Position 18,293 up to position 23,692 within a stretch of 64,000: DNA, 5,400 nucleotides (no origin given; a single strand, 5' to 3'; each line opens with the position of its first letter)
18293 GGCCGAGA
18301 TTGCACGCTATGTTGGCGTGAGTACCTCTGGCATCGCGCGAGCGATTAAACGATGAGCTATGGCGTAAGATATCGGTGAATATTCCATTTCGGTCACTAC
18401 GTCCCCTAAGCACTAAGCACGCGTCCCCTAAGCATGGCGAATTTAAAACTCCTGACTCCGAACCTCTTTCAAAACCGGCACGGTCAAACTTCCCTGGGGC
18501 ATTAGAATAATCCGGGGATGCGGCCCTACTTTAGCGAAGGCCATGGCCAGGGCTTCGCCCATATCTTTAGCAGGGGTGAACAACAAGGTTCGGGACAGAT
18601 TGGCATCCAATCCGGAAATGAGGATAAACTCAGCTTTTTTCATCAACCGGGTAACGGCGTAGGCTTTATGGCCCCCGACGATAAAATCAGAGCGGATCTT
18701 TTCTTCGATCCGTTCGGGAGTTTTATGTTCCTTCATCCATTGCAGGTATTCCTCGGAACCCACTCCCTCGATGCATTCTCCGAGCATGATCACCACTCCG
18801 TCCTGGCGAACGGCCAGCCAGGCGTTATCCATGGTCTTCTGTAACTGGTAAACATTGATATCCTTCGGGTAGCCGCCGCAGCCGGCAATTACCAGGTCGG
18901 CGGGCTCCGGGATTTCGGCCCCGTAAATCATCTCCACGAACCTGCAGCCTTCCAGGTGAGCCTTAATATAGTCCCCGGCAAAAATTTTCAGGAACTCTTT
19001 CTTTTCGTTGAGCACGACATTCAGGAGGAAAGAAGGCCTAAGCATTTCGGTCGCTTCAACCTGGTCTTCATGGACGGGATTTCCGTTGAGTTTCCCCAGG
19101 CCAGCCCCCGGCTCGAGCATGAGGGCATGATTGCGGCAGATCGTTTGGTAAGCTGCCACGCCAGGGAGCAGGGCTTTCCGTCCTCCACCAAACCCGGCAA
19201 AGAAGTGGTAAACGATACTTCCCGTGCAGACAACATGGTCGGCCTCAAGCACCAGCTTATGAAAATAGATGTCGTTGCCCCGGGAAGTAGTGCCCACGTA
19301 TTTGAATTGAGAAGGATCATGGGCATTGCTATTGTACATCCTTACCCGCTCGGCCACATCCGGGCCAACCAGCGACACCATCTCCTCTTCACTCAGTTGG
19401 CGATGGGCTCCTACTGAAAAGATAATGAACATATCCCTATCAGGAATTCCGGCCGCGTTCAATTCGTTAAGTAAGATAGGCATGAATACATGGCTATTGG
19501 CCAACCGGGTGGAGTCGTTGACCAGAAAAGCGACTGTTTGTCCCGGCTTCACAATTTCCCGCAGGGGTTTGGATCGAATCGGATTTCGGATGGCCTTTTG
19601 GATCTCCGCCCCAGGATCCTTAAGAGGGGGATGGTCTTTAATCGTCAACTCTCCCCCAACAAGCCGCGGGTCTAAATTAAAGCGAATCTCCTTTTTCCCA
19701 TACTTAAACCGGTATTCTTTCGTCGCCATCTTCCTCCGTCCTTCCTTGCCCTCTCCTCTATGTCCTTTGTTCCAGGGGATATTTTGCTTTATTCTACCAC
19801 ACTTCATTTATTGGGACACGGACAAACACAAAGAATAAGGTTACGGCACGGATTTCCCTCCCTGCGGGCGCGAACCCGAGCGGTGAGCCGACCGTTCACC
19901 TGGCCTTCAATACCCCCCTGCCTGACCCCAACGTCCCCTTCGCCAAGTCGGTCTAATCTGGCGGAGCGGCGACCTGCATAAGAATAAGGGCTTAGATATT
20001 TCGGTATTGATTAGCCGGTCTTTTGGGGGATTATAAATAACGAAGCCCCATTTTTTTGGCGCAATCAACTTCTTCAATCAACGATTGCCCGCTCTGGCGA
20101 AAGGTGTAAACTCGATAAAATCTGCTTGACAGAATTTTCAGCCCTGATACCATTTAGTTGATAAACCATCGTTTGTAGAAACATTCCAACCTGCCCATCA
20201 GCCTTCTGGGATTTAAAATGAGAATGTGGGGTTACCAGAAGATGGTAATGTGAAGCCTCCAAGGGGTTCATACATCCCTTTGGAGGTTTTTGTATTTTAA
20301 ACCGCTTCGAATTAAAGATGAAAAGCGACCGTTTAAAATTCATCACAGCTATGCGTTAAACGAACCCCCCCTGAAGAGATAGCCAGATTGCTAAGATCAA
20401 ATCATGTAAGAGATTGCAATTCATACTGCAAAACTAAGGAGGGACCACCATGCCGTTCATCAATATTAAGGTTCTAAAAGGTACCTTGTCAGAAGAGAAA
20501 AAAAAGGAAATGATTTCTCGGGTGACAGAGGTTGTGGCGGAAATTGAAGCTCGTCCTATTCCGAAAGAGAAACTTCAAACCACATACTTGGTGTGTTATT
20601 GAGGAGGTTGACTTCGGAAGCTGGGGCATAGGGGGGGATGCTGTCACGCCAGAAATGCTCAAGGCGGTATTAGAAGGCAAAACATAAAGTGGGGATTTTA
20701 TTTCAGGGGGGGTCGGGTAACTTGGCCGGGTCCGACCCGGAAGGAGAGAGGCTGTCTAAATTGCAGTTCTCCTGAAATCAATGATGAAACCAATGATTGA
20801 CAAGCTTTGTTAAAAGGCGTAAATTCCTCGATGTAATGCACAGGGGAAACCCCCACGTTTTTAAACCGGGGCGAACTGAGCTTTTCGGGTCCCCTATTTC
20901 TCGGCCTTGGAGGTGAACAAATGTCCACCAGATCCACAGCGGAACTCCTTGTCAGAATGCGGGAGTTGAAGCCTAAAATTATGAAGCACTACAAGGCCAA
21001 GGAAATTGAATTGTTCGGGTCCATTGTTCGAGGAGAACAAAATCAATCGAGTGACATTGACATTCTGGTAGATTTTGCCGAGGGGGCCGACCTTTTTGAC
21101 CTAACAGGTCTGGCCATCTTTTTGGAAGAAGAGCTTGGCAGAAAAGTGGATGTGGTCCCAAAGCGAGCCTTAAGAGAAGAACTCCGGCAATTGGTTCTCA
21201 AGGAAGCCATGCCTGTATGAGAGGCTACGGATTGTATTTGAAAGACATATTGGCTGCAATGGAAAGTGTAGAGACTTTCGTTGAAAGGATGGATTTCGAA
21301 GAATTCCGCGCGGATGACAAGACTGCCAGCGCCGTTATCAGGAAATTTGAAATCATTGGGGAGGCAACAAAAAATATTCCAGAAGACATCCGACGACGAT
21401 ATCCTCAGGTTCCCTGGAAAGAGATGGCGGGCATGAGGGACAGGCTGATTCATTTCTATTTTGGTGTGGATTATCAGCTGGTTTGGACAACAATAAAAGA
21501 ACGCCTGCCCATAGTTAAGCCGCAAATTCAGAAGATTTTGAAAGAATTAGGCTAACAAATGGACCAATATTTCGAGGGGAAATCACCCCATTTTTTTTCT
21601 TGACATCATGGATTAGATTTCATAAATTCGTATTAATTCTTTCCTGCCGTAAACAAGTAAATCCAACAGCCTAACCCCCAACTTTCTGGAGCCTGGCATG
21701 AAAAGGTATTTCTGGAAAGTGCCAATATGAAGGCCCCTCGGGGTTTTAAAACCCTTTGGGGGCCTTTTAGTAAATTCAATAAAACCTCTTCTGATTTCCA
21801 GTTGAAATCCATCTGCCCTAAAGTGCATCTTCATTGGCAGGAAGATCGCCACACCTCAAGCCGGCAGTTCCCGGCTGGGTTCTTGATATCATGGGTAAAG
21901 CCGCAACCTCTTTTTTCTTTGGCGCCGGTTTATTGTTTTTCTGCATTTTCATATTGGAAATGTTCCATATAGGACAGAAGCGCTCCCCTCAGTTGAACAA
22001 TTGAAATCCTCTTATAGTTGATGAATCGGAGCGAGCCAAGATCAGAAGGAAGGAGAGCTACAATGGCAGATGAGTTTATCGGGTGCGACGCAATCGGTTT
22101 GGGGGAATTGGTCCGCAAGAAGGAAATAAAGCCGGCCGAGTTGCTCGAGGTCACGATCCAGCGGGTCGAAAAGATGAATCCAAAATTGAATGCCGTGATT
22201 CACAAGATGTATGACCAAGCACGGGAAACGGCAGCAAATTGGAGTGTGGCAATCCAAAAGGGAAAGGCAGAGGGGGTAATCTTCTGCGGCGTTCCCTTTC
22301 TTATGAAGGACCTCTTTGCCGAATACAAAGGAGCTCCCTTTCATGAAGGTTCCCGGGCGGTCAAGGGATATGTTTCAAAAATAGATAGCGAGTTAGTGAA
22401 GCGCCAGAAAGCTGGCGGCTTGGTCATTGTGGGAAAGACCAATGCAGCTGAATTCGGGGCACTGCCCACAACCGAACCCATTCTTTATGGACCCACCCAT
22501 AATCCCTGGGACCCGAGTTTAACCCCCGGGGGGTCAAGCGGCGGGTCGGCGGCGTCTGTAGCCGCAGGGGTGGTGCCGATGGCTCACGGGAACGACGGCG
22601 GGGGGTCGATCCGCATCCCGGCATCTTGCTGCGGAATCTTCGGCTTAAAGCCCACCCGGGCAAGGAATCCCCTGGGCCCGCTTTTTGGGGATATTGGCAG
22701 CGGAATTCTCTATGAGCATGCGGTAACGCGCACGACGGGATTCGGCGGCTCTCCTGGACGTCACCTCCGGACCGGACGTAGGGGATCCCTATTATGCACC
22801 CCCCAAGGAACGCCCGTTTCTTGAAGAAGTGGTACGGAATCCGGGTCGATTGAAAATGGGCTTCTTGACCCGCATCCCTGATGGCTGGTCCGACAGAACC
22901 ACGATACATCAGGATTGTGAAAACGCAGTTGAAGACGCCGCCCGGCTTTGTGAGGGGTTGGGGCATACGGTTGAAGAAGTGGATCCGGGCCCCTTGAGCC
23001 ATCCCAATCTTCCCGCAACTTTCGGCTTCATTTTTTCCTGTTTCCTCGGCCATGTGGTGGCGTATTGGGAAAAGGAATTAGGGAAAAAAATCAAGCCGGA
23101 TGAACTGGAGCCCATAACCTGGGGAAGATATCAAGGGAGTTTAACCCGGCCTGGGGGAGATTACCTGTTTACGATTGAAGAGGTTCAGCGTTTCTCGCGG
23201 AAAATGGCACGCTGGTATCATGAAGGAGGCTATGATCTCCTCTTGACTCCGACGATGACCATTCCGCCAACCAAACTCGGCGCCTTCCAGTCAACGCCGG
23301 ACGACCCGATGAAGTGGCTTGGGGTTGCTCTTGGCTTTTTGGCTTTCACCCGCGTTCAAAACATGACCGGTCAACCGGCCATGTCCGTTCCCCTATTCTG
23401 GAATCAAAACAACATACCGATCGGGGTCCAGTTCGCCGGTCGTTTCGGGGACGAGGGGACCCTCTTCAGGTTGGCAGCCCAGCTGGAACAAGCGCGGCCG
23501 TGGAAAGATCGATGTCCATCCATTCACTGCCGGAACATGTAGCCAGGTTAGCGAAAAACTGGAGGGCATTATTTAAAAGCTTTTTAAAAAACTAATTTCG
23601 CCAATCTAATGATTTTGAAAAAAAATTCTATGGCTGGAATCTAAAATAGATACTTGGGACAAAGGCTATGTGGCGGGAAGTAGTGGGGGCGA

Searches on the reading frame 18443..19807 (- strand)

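Call 65: search_protein_families(library=pfam, proteins=[window:18443-19807:-], max_evalue=0.00001)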
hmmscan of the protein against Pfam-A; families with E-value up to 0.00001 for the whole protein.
window:18443-19807:- (454 aa): 2 families
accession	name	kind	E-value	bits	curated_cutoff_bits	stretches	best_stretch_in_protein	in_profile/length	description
PF09861.14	Lar_N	-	1.8e-64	217.1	23.3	1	36-237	1-203/204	Lactate racemase N-terminal domain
PF21113.2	LarA_C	-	1.7e-22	80.5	25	1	301-439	4-147/152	Lactate racemase C-terminal domain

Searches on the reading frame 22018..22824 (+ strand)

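Call 65: search_protein_families(library=pfam, proteins=[window:22018-22824:+], max_evalue=0.00001)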
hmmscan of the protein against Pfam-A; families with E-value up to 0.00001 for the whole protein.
window:22018-22824:+ (268 aa): 1 family
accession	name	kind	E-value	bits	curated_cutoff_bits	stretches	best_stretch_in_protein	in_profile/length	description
PF01425.27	Amidase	-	1.9e-63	215.5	27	1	41-222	1-179/445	Amidase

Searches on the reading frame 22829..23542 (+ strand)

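Call 65: search_protein_families(library=pfam, proteins=[window:22829-23542:+], max_evalue=0.00001)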
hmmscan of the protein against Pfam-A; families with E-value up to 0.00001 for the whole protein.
window:22829-23542:+ (237 aa): 1 family
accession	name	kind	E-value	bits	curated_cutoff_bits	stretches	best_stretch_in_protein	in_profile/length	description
PF01425.27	Amidase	-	3.3e-22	79.6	27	1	23-212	247-444/445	Amidase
